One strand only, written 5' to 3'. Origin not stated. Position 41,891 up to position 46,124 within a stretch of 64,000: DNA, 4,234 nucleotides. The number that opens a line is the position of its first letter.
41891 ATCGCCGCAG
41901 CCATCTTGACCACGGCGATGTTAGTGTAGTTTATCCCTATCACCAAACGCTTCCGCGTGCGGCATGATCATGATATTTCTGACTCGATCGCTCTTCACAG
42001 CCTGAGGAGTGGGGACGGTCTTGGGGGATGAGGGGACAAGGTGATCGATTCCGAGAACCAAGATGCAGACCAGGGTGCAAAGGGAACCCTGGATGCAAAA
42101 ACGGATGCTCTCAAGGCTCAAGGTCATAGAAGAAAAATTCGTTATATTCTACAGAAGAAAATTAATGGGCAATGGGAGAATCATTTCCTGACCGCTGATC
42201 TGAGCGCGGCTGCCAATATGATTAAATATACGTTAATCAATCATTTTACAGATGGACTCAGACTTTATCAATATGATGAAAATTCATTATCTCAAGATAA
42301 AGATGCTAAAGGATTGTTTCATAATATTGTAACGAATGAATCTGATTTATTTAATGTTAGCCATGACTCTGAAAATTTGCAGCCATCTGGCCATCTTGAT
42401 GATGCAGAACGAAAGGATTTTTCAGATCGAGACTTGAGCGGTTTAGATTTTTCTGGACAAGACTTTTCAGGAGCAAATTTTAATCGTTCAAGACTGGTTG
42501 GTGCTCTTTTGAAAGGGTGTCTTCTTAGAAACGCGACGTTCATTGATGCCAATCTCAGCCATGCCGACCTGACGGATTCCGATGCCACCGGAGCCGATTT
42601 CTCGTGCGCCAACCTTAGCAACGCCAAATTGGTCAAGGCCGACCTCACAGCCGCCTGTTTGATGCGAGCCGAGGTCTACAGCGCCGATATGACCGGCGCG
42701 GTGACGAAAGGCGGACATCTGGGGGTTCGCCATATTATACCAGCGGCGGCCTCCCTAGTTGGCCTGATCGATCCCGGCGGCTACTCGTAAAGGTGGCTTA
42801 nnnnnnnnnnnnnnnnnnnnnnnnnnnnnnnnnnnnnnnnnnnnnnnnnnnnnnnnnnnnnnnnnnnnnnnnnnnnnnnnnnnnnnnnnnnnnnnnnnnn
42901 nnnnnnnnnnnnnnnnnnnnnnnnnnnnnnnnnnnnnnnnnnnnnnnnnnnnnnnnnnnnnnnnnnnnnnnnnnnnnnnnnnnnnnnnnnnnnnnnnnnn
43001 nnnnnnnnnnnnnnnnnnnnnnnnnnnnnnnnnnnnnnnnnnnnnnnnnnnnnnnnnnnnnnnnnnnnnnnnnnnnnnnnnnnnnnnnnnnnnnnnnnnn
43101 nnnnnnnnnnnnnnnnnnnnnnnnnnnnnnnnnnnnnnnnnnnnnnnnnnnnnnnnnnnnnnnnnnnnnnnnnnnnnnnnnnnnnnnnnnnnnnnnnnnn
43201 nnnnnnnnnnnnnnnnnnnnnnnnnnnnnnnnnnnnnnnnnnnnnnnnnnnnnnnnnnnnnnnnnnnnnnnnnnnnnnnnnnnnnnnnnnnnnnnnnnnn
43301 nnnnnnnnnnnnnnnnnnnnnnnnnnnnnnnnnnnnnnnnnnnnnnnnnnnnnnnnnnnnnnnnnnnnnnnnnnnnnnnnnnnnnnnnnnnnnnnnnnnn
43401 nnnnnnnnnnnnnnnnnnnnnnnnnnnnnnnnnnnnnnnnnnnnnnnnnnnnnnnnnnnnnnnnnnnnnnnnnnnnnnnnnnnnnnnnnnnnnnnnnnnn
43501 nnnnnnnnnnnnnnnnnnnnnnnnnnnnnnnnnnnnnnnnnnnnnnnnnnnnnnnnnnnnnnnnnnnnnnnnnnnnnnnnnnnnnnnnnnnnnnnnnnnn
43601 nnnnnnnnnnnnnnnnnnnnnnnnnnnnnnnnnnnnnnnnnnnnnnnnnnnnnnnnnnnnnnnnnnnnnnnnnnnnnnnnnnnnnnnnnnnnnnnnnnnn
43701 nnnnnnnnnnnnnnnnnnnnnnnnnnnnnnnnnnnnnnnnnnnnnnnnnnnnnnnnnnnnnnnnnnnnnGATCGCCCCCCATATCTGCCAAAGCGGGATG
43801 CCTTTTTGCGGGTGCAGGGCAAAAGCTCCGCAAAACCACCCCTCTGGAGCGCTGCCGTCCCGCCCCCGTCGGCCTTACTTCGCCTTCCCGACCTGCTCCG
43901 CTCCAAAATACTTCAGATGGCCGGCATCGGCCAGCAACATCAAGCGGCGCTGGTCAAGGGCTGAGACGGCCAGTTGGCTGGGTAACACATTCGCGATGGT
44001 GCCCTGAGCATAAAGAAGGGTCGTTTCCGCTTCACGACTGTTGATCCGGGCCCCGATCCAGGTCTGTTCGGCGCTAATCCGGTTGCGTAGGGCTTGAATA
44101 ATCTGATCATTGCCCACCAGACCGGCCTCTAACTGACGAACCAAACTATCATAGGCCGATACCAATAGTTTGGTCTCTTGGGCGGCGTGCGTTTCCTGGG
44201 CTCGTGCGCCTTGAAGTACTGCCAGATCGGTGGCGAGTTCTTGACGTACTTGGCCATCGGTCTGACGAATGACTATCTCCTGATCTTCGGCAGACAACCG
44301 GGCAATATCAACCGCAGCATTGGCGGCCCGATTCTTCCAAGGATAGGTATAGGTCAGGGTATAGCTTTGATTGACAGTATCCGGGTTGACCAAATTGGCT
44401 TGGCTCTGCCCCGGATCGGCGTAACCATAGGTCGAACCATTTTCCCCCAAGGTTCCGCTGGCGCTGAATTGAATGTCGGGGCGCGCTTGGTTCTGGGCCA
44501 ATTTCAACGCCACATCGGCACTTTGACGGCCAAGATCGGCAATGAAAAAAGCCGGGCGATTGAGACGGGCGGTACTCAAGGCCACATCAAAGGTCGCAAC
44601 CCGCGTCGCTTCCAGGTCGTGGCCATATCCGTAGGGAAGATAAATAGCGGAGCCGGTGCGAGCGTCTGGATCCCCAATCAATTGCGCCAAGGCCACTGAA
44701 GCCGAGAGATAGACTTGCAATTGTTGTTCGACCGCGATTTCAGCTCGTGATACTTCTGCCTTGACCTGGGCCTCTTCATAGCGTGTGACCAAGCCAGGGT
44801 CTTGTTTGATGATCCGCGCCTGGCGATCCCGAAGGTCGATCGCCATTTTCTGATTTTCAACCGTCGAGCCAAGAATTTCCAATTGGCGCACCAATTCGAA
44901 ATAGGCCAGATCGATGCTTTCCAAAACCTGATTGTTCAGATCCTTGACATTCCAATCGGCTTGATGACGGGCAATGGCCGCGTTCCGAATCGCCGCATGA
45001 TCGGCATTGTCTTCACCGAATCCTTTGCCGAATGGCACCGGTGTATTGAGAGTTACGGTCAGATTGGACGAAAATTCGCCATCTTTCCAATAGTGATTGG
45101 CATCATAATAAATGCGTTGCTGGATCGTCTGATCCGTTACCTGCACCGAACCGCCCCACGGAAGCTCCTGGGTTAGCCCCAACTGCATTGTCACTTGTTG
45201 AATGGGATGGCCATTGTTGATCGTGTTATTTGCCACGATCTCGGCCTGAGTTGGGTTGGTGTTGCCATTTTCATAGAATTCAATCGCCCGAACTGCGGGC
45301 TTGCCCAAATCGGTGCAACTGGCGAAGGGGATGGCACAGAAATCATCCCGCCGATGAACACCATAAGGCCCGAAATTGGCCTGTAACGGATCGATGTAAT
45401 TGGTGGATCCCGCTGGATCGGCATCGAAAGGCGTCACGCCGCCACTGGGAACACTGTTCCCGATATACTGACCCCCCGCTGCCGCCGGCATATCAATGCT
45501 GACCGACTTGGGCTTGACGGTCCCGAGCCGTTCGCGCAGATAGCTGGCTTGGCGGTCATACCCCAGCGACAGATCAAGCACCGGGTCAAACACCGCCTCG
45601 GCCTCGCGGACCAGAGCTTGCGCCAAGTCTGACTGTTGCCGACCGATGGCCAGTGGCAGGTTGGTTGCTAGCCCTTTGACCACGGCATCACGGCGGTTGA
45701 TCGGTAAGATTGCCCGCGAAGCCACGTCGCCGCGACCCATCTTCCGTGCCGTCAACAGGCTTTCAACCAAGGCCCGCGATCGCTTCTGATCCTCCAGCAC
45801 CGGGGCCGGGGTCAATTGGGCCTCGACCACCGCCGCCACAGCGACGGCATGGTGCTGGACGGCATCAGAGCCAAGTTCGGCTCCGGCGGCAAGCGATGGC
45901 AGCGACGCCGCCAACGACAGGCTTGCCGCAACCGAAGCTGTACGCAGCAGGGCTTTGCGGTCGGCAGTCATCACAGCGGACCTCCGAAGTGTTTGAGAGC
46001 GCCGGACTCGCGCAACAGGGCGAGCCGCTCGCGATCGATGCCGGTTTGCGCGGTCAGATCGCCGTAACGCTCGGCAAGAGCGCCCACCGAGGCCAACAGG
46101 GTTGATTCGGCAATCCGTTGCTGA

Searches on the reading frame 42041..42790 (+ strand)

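Call 33: search_protein_families(library=pfam, proteins=[window:42041-42790:+], max_evalue=0.001)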
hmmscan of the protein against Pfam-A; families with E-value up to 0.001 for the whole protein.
window:42041-42790:+ (249 aa): 3 families
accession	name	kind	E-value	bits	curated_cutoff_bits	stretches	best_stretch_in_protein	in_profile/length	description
PF00805.28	Pentapeptide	-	4.3e-24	84.2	20.2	4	160-197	1-38/40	Pentapeptide repeats (8 copies)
PF13599.13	Pentapeptide_4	-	2.6e-13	50.3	38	2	137-202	8-73/78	Pentapeptide repeat region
PF13576.12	Pentapeptide_3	-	2.6e-08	34.4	27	1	154-194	3-46/48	Pentapeptide repeats (9 copies)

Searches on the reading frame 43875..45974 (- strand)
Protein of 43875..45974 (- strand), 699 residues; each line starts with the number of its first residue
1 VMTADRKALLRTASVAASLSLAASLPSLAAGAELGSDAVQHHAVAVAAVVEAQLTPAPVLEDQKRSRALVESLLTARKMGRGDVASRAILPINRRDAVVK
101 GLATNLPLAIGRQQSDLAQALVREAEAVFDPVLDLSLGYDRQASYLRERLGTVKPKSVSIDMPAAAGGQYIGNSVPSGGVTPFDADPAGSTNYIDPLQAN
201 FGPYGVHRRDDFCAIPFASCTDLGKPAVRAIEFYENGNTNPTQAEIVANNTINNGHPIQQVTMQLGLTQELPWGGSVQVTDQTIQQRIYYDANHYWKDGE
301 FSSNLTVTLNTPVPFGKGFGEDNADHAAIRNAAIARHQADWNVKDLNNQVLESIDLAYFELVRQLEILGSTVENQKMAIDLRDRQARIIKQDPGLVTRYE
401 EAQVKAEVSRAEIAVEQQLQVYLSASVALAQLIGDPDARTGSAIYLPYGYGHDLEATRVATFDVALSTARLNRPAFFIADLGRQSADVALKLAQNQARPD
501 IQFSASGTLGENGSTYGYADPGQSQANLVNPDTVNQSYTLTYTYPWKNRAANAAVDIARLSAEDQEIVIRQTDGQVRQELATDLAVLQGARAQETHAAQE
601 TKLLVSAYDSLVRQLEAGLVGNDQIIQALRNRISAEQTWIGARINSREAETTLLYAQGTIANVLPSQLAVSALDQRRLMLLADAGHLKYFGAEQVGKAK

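Call 73: search_protein_families(library=pfam, proteins=[window:43875-45974:-], max_evalue=0.001)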
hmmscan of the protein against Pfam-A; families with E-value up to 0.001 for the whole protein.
window:43875-45974:- (699 aa): 1 family
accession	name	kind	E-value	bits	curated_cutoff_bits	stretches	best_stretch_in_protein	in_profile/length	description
PF02321.23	OEP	-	4.8e-20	72.6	22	2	465-656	4-185/187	Outer membrane efflux protein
